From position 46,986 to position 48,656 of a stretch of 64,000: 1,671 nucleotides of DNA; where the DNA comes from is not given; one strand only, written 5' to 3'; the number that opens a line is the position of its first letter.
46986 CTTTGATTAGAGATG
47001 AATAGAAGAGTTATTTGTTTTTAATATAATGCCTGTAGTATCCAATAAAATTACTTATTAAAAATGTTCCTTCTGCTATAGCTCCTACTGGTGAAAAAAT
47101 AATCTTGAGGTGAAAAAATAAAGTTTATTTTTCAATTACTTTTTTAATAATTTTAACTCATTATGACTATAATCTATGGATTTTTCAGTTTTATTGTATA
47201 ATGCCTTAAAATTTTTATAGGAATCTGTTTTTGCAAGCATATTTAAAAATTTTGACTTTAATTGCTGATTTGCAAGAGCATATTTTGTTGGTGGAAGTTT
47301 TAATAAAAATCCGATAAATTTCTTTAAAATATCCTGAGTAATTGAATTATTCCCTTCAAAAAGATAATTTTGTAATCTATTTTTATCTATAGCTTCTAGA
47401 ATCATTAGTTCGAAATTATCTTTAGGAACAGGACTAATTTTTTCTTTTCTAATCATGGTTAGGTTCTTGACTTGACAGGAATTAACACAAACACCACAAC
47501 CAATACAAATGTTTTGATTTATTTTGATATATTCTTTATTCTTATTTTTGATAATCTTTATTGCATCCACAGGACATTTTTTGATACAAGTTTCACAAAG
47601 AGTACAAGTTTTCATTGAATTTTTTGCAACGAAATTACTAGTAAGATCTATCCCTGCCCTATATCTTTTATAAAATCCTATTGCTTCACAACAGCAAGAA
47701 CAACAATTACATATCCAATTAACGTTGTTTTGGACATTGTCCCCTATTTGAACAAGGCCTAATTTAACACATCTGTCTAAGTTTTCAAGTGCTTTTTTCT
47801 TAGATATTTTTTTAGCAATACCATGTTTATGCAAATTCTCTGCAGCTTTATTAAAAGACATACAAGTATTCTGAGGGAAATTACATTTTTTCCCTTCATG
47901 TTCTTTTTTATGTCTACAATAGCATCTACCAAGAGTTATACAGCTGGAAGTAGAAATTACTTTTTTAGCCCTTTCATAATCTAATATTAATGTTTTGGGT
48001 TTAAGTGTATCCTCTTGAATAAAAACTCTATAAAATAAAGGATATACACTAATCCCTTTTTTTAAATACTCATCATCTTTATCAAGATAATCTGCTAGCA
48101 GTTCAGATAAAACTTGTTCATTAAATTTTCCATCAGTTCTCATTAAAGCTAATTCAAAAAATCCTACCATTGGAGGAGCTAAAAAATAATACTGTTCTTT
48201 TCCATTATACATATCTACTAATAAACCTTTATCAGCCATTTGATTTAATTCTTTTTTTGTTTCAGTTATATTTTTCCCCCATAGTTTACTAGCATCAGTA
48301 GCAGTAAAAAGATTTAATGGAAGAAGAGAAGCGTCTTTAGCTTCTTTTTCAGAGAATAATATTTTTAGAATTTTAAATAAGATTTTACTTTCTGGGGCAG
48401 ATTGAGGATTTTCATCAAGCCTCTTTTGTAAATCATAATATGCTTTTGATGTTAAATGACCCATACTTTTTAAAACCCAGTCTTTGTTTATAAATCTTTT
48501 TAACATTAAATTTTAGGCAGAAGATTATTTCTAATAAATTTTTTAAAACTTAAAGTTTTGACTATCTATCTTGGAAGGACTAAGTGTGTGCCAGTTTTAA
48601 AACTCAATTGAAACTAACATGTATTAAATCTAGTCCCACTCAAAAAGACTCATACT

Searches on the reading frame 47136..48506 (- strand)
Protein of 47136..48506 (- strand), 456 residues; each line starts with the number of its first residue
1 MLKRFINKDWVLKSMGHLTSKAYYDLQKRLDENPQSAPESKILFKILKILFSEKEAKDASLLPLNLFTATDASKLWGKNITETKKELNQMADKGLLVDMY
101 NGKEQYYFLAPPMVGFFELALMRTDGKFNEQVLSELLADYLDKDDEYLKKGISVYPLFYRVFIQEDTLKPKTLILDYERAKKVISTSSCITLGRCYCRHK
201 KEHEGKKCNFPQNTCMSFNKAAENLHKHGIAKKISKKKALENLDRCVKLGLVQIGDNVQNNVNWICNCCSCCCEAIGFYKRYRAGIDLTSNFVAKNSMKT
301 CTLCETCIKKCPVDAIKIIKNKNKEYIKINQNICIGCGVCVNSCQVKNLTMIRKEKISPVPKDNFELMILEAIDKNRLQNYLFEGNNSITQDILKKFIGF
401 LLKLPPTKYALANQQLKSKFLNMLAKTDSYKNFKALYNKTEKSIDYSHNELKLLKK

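Call 64: search_protein_families(library=pfam, proteins=[window:47136-48506:-], max_evalue=0.001)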
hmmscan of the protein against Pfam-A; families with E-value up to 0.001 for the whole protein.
window:47136-48506:- (456 aa): 9 families
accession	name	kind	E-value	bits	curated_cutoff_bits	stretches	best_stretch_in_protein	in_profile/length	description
PF00037.32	Fer4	-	3.5e-08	33.4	21.1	2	327-346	1-20/24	4Fe-4S binding domain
PF13237.11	Fer4_10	-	3.1e-07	30.7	25.5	1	298-344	6-52/53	4Fe-4S dicluster domain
PF12838.12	Fer4_7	-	4.3e-07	30.7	27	1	300-347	1-51/52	4Fe-4S dicluster domain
PF14697.11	Fer4_21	-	5.3e-07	30.1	35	1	299-350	6-58/59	4Fe-4S dicluster domain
PF13187.11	Fer4_9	-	5.3e-06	26.8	27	1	301-346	2-49/52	4Fe-4S dicluster domain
PF12837.12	Fer4_6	-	7e-06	26.2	25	0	327-344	2-19/24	4Fe-4S binding domain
PF13183.11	Fer4_8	-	8.3e-05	23.5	27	0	294-314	47-67/68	4Fe-4S dicluster domain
PF12797.12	Fer4_2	-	0.00026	21.2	24.5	1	326-344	2-20/22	4Fe-4S binding domain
PF25160.1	LdpA_Fe-S-bd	-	0.00076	19.6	27.6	1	306-351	8-45/49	LdpA Fe-S cluster-binding domain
